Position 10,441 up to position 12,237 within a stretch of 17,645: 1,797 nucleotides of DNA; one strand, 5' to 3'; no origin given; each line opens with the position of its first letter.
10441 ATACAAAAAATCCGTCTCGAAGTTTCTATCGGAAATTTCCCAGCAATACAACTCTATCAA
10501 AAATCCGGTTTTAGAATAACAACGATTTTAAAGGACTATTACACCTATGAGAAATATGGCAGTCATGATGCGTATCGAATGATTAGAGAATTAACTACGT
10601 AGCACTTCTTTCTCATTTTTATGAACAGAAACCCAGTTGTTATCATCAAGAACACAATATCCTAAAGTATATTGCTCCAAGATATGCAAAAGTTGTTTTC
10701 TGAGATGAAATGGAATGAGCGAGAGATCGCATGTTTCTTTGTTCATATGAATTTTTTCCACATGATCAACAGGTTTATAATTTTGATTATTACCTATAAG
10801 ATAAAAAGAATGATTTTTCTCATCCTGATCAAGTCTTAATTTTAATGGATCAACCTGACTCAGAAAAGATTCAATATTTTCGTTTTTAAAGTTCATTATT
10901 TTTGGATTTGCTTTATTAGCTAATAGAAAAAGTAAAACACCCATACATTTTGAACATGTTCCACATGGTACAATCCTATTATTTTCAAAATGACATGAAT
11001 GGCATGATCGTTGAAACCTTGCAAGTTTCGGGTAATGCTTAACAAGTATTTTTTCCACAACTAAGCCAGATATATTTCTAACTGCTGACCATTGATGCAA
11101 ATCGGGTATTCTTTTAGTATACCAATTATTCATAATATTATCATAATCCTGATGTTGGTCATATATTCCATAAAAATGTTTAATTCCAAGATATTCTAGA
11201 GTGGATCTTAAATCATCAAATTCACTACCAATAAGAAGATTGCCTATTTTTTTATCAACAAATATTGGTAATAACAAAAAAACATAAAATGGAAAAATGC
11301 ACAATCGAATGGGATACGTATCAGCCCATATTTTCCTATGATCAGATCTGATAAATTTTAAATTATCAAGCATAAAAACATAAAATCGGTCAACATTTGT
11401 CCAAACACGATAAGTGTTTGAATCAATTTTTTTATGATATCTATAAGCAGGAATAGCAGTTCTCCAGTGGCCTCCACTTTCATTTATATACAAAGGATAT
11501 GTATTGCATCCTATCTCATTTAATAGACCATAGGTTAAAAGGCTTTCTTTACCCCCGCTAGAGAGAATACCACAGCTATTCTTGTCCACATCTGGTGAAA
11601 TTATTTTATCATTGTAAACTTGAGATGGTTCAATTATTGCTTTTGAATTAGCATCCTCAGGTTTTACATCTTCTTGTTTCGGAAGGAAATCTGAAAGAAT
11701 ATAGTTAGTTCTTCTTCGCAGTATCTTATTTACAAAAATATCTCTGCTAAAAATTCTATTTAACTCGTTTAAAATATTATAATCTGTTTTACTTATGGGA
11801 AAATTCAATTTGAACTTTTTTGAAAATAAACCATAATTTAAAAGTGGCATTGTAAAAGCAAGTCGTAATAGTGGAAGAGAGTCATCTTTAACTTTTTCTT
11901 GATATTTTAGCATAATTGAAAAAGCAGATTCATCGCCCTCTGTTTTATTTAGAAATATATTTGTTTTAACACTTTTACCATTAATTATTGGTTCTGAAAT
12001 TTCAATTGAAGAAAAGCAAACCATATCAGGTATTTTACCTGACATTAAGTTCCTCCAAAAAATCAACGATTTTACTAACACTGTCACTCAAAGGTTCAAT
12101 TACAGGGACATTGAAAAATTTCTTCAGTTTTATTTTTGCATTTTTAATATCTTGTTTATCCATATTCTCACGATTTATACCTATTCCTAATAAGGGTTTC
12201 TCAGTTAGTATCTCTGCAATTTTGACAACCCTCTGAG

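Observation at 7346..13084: Possible D-amino-acid / peptidoglycan-peptide salvage set: enolase-family racemase, M14/AstE-like hydrolase, DUF1611 and GNAT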

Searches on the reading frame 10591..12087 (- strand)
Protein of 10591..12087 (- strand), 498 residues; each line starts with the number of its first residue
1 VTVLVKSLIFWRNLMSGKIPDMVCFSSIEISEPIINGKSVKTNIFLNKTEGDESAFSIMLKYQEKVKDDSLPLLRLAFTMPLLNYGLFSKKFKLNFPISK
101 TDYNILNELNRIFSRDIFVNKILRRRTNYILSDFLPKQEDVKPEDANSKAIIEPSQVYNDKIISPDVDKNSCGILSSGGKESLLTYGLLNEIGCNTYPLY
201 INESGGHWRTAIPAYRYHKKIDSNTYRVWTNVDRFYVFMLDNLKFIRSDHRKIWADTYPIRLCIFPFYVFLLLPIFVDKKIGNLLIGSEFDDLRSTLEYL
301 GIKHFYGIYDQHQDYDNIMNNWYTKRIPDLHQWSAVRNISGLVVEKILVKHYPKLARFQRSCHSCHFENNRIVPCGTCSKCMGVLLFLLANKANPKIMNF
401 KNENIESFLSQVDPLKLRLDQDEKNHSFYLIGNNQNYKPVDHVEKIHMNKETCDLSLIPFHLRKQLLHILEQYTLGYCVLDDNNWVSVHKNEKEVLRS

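Call 4: search_protein_families(library=pfam, proteins=[window:10591-12087:-], max_evalue=0.01)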
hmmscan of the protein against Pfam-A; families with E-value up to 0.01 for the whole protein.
window:10591-12087:- (498 aa): 0 families

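Call 5: search_protein_families(library=ncbifam, proteins=[window:10591-12087:-], max_evalue=0.01)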
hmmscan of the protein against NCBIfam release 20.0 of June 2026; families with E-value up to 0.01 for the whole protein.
window:10591-12087:- (498 aa): 1 family
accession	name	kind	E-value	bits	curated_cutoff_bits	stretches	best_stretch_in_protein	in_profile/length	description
NF041275.1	MurL_Xanthmoales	equivalog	0.0059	15.1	700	0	316-405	263-355/447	UDP-N-acetyl-alpha-D-muramoyl-L-alanyl-L-glutamate epimerase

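Call 15: search_solved_structures(query=window:10591-12087:-, max_evalue=1, show_alignments=2)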
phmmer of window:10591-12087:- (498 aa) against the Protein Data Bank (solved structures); distinct sequences matched with E-value up to 1: 0.

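Call 32: search_protein_representatives(protein=window:10591-12087:-)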
Query: 498 residues. Proteins with E-value up to 0.001 (for the whole library): 209; up to 1e-10: 111; up to 1e-30: 53. The best 150 are listed.
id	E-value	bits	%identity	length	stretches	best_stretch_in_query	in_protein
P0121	3.9e-194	662.5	61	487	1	19-497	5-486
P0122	1.4e-192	657.4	61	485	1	22-490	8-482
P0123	1.7e-139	482.3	48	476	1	21-487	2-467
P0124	4.3e-119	415.0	41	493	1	20-492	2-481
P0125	2.1e-112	392.9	43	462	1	31-485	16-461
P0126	2.0e-105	369.9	40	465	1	22-487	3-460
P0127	3.9e-103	362.4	38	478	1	33-487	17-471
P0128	3.5e-99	349.3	38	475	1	49-488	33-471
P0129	1.3e-87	311.1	37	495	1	22-485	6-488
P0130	8.1e-85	301.9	37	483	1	21-485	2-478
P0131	1.3e-83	298.0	35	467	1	22-487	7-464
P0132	1.1e-82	294.8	36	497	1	22-487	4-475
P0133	3.4e-79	283.4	40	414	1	87-473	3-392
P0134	7.7e-79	282.2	32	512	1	18-489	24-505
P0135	3.6e-77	276.7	37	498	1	19-429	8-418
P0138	3.7e-71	256.9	35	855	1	17-487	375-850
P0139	1.7e-70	254.7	33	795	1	21-485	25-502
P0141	7.9e-66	239.3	37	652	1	50-421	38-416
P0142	8.2e-65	235.9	32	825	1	55-487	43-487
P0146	3.0e-60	220.9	36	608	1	75-422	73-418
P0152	1.6e-44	169.0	31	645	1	39-413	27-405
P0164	2.6e-35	138.6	34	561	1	231-467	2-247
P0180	1.2e-24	103.5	30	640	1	49-374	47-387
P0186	2.7e-22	95.7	22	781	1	23-488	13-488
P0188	4.1e-22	95.1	23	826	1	51-457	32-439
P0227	2.9e-11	59.3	28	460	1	165-418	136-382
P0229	3.5e-11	59.0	30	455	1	138-405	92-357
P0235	4.2e-10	55.4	30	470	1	165-403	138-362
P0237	6.3e-10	54.9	30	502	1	177-407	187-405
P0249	5.9e-09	51.7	27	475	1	172-402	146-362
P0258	2.5e-08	49.6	30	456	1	177-407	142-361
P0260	2.9e-08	49.4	29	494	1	169-403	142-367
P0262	4.1e-08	48.9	28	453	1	176-404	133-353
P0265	7.1e-08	48.1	25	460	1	167-429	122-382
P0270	3.2e-07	46.0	27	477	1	176-401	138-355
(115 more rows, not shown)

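Call 33: search_protein_families(library=ncbifam, proteins=[P0227, P0229, P0235, P0237, P0249, P0258, P0260, P0262, P0265, P0270], max_evalue=0.001)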
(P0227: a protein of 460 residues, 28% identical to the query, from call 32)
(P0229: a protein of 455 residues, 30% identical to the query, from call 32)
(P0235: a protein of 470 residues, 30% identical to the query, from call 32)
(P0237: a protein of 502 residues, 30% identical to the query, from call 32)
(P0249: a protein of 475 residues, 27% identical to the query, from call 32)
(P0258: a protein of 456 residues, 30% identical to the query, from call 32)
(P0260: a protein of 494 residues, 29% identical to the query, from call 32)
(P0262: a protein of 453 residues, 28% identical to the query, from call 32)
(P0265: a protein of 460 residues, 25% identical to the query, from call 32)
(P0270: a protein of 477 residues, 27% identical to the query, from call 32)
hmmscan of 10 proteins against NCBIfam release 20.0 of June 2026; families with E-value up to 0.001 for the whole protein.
P0227 (460 aa): 1 family
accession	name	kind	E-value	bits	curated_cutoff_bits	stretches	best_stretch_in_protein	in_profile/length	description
NF041275.1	MurL_Xanthmoales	equivalog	0.00088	17.9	700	0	113-360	118-349/447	UDP-N-acetyl-alpha-D-muramoyl-L-alanyl-L-glutamate epimerase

P0229 (455 aa): 1 family
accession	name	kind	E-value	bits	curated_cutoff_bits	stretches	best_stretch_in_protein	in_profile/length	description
NF041275.1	MurL_Xanthmoales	equivalog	3.4e-09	35.7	700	1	110-443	120-443/447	UDP-N-acetyl-alpha-D-muramoyl-L-alanyl-L-glutamate epimerase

P0235 (470 aa): 1 family
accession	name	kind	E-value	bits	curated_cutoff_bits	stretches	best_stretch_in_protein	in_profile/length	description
NF041275.1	MurL_Xanthmoales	equivalog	3.1e-10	39.1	700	1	123-358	118-349/447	UDP-N-acetyl-alpha-D-muramoyl-L-alanyl-L-glutamate epimerase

P0237 (502 aa): 1 family
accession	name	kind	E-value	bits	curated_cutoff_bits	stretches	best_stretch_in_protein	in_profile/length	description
NF041275.1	MurL_Xanthmoales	equivalog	5.9e-12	44.8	700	1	167-386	125-338/447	UDP-N-acetyl-alpha-D-muramoyl-L-alanyl-L-glutamate epimerase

P0249 (475 aa): 1 family
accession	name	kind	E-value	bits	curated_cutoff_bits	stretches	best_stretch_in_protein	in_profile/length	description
NF041275.1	MurL_Xanthmoales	equivalog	0.00046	18.8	700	0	153-348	147-338/447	UDP-N-acetyl-alpha-D-muramoyl-L-alanyl-L-glutamate epimerase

P0258 (456 aa): 1 family
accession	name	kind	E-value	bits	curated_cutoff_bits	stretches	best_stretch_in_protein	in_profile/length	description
NF041275.1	MurL_Xanthmoales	equivalog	1.4e-06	27.1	700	1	96-351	101-345/447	UDP-N-acetyl-alpha-D-muramoyl-L-alanyl-L-glutamate epimerase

P0260 (494 aa): 1 family
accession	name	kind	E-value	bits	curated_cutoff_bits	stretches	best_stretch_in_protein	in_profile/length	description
NF041275.1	MurL_Xanthmoales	equivalog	0.00012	20.7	700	1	243-349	227-335/447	UDP-N-acetyl-alpha-D-muramoyl-L-alanyl-L-glutamate epimerase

P0262 (453 aa): 0 families

P0265 (460 aa): 1 family
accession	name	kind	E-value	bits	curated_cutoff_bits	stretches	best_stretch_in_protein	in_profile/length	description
NF041275.1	MurL_Xanthmoales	equivalog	0.00057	18.5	700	0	237-342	231-338/447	UDP-N-acetyl-alpha-D-muramoyl-L-alanyl-L-glutamate epimerase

P0270 (477 aa): 1 family
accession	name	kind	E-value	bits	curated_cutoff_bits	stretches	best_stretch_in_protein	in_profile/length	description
NF041275.1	MurL_Xanthmoales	equivalog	1.4e-06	27.1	700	1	125-340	131-336/447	UDP-N-acetyl-alpha-D-muramoyl-L-alanyl-L-glutamate epimerase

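Call 34: search_protein_families(library=pfam, proteins=[P0138, P0139, P0142, P0141, P0146, P0152, P0186, P0188, P0180, P0164], max_evalue=0.001)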
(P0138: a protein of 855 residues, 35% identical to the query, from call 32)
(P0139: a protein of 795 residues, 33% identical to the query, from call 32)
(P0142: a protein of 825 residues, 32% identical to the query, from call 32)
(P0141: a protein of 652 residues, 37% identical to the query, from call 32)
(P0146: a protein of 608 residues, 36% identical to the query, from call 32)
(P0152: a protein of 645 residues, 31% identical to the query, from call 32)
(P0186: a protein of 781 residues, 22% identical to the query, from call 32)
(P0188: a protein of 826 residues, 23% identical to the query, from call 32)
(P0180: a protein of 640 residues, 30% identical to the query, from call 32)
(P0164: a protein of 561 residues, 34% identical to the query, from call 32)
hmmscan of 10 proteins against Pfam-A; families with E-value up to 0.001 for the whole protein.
P0138 (855 aa): 2 families
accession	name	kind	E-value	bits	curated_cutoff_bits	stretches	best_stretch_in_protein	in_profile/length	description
PF07755.17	DUF1611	-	4.5e-61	206.2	25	1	152-349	2-201/201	Domain of unknown function (DUF1611_C) P-loop domain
PF17396.8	DUF1611_N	-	5.2e-23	81.6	22.6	1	44-143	2-94/95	Domain of unknown function (DUF1611_N) Rossmann-like domain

P0139 (795 aa): 1 family
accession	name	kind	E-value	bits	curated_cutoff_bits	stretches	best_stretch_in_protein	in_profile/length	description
PF02633.19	Creatininase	-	3.9e-72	243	31.3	1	542-779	1-238/238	Creatinine amidohydrolase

P0142 (825 aa): 6 families
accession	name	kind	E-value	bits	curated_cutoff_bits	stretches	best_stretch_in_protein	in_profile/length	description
PF13649.12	Methyltransf_25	-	3.4e-11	44.1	27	1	570-655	1-94/97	Methyltransferase domain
PF08242.18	Methyltransf_12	-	7.7e-11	43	30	1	571-657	1-95/98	Methyltransferase domain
PF13489.12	Methyltransf_23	-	1.4e-09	38.4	27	1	554-702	9-159/164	Methyltransferase domain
PF08241.18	Methyltransf_11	-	2.7e-09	38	21.2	1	571-657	1-90/95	Methyltransferase domain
PF13847.12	Methyltransf_31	-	2.1e-07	31.2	27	1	569-658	6-105/145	Methyltransferase domain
PF07021.18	MetW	-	0.00014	22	21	1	566-602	13-50/193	Methionine biosynthesis protein MetW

P0141 (652 aa): 1 family
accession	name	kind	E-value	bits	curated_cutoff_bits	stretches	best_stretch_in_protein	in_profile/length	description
PF02633.19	Creatininase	-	8.8e-17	61.7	31.3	1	532-583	2-53/238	Creatinine amidohydrolase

P0146 (608 aa): 0 families

P0152 (645 aa): 0 families

P0186 (781 aa): 1 family
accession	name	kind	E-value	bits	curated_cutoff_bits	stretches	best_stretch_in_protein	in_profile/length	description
PF02633.19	Creatininase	-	2.3e-44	152.1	31.3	1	530-766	2-238/238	Creatinine amidohydrolase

P0188 (826 aa): 1 family
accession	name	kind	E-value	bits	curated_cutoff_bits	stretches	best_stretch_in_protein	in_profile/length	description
PF02633.19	Creatininase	-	1.7e-59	201.6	31.3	1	523-758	2-237/238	Creatinine amidohydrolase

P0180 (640 aa): 0 families

P0164 (561 aa): 1 family
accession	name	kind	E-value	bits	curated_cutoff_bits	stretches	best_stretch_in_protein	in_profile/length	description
PF02633.19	Creatininase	-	8.9e-47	159.9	31.3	1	413-542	2-130/238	Creatinine amidohydrolase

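Call 40: find_encoding_contigs(protein=P0138, flank=8000, max_places=3)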
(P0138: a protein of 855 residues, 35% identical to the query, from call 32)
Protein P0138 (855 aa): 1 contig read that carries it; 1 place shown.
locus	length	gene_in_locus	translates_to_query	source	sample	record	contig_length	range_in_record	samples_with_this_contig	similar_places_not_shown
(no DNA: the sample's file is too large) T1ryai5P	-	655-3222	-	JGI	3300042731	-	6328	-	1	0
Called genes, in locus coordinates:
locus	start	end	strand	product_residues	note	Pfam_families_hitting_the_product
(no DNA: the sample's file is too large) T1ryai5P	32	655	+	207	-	PF00291:PALP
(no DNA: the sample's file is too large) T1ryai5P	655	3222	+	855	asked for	PF17396:DUF1611_N, PF07755:DUF1611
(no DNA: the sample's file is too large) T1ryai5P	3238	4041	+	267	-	PF02633:Creatininase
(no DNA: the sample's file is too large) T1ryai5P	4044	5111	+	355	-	PF02746:MR_MLE_N, PF13378:MR_MLE_C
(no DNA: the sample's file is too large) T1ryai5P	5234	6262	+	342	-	PF07885:Ion_trans_2, PF02254:TrkA_N, PF02080:TrkA_C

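Call 41: find_encoding_contigs(protein=P0124, flank=8000, max_places=3)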
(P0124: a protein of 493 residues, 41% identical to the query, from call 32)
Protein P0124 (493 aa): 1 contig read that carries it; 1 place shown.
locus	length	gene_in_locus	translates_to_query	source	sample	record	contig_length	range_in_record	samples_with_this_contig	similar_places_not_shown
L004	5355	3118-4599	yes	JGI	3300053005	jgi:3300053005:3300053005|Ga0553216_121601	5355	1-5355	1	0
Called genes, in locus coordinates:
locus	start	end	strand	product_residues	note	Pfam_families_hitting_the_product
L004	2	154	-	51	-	?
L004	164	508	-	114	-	-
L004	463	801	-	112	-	-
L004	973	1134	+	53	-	-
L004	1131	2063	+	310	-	PF00291:PALP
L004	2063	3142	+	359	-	PF17396:DUF1611_N, PF07755:DUF1611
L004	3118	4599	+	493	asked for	-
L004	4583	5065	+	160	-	PF00583:Acetyltransf_1, PF13673:Acetyltransf_10, PF13508:Acetyltransf_7, PF08445:FR47 (faint)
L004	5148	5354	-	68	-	?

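Call 45: find_related_loci(query=A2, collection=genome_contigs, flank=10000)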
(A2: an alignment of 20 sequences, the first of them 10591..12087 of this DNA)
Query A2 (498 aa) in genome_contigs; peptide patterns used: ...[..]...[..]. (x = any residue, [..] = any of these).
599 stretches matched a pattern (row limit reached: there are more); 593 encode a relative of the query (tblastn E <= 1e-3); the best 80 are kept; 80 distinct loci.
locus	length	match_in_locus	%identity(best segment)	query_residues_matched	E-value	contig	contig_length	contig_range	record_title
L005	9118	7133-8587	75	6-487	0e+0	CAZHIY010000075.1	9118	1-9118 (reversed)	MAG TPA_asm: uncultured Thermoplasmatales archaeon isolate binchicken_co129_679 genome assembly, contig: NODE_24675_leng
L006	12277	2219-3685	73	4-492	0e+0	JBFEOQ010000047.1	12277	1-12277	MAG: Thermoplasmatota archaeon isolate Mix_mud04.2021.02.43 k141_1965239_length_12277_cov_16.0000, whole genome shotgun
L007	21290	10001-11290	80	61-490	0e+0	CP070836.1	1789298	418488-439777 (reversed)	MAG: Thermoplasmatales archaeon isolate bin105 chromosome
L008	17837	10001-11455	67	6-487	0e+0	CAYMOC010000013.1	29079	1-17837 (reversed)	MAG TPA_asm: uncultured Thermoplasmatales archaeon isolate SRP332253_co1_209 genome assembly, contig: NODE_2302_length_2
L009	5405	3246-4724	66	4-493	0e+0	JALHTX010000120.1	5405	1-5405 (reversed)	MAG: Thermoplasmatota archaeon isolate PFL35 seq_1448132, whole genome shotgun sequence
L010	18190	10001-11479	65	3-492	0e+0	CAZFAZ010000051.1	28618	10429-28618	MAG TPA_asm: uncultured Thermoplasmatales archaeon isolate SRP067234_co1_271 genome assembly, contig: k99_329638, whole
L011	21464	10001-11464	66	7-492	0e+0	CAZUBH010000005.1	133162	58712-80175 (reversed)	MAG TPA_asm: uncultured Thermoplasmatales archaeon isolate SRP141376_co1_301 genome assembly, contig: NODE_280_length_13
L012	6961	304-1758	65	9-490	0e+0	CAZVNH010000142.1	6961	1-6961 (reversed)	MAG TPA_asm: uncultured Thermoplasmatales archaeon isolate binchicken_co338_5 genome assembly, contig: NODE_3146_length_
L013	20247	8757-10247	72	3-496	0e+0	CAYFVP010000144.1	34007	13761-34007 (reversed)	MAG TPA_asm: uncultured Thermoplasmatales archaeon isolate ERP108616_co1_160 genome assembly, contig: k119_1410295, whol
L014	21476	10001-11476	62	4-493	0e+0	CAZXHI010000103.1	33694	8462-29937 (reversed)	MAG TPA_asm: uncultured Thermoplasmatales archaeon isolate SRP185410_co1_277 genome assembly, contig: k141_1693300, whol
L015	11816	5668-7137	63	4-490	0e+0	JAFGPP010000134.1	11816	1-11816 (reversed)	MAG: Thermoplasmatota archaeon isolate Zod_Metabat.7 k87_9629615, whole genome shotgun sequence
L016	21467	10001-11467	62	5-490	0e+0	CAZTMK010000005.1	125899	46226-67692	MAG TPA_asm: uncultured Thermoplasmatales archaeon isolate SRP323688_co1_285 genome assembly, contig: NODE_275_length_12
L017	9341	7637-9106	82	1-487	0e+0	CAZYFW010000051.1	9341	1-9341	MAG TPA_asm: uncultured Thermoplasmatales archaeon isolate binchicken_co150_735 genome assembly, contig: NODE_18662_leng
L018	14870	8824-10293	57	8-494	0e+0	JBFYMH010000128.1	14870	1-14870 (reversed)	MAG: Thermoplasmatales archaeon isolate PPR_0057 PPR_0057.fa_k121_886050, whole genome shotgun sequence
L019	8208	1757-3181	60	21-492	0e+0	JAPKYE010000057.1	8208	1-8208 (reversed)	MAG: Methanobacteriota archaeon isolate LacPavin_0920_SED4_MAG_39_12 LacPavin_0920_SED4_scaffold_616052, whole genome sh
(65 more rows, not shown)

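Call 49: find_encoding_contigs(protein=P0139, flank=8000, max_places=3)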
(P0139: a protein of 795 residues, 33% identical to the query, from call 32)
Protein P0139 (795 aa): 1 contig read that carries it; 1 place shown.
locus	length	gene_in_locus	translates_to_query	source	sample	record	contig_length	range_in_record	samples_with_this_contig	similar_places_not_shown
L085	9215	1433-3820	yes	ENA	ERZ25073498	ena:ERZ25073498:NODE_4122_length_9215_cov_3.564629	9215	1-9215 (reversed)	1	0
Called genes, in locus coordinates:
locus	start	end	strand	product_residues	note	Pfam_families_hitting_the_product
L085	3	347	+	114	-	?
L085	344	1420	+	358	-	PF17396:DUF1611_N, PF07755:DUF1611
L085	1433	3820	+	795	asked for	PF02633:Creatininase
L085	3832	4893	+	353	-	PF02746:MR_MLE_N, PF13378:MR_MLE_C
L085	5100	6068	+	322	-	PF01784:DUF34_NIF3 (faint)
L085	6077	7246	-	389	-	PF01306:LacY_symp (weak), PF07690:MFS_1, PF00083:Sugar_tr (weak), PF12832:MFS_1_like, PF07690:MFS_1, PF05977:MFS_3 (weak)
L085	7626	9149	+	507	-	PF00370:FGGY_N, PF02782:FGGY_C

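Call 50: find_encoding_contigs(protein=P0188, flank=8000, max_places=3)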
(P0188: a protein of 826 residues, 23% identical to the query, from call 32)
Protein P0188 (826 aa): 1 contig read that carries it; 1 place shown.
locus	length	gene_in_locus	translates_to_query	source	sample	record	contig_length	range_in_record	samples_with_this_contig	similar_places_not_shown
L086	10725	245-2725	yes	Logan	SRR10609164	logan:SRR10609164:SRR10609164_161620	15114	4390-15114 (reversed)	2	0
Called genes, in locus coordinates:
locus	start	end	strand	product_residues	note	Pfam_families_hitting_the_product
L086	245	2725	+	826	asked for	PF02633:Creatininase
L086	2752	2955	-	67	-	-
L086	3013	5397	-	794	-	PF00512:HisKA, PF02518:HATPase_c, PF00072:Response_reg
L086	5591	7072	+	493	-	PF04932:Wzy_C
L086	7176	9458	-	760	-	PF00027:cNMP_binding, PF00437:T2SSE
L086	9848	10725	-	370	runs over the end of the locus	-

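Call 64: predict_structure(alignment_id=A2)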
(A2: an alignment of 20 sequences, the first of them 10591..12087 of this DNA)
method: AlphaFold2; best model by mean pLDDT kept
length: 498 residues; sequences in the alignment: 20
mean_pLDDT: 91.7   pTM: 0.90
mean pLDDT of the five models: 91.7, 90.5, 90.4, 90.0, 89.9
residues with pLDDT >= 90: 391; 70-90: 78; 50-70: 19; < 50: 10
segments of 3 or more residues with pLDDT < 50: 6-8, 13-15
pLDDT, mean of each block of 10 residues (from residue 1): 50 57 96 98 97 97 97 98 98 98 98 95 89 92 96 97 91 96 98 98 84 96 97 96 95 85 94 97 93 76 89 94 95 96 98 97 89 91 96 96 93 87 94 87 93 92 96 95 87 62
secondary structure, 60 per line:
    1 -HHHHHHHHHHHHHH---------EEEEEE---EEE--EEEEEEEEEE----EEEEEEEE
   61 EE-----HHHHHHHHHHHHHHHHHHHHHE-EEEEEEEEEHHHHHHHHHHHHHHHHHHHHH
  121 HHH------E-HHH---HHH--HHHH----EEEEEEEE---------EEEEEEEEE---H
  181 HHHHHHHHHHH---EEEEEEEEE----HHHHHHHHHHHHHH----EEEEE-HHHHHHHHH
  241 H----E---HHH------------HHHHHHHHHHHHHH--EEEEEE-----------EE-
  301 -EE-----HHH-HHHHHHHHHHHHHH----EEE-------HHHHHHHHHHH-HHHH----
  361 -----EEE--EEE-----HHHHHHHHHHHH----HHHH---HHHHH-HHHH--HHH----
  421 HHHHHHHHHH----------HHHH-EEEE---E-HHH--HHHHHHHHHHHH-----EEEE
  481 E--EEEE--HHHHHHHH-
elements in order: H2-15 E25-30 E34-36 E39-48 E53-62 H68-88 E91-99 H100-123 H143-146 E151-158 E168-176 H180-191 E195-203 H208-221 E226-230 H232-241 H265-278 E281-286 H313-326 E331-333 H341-351 H353-356 E366-368 E371-373 H379-390 H395-398 H402-406 H408-411 H421-430 H441-444 E446-449 H460-471 E477-481 E484-487 H490-497
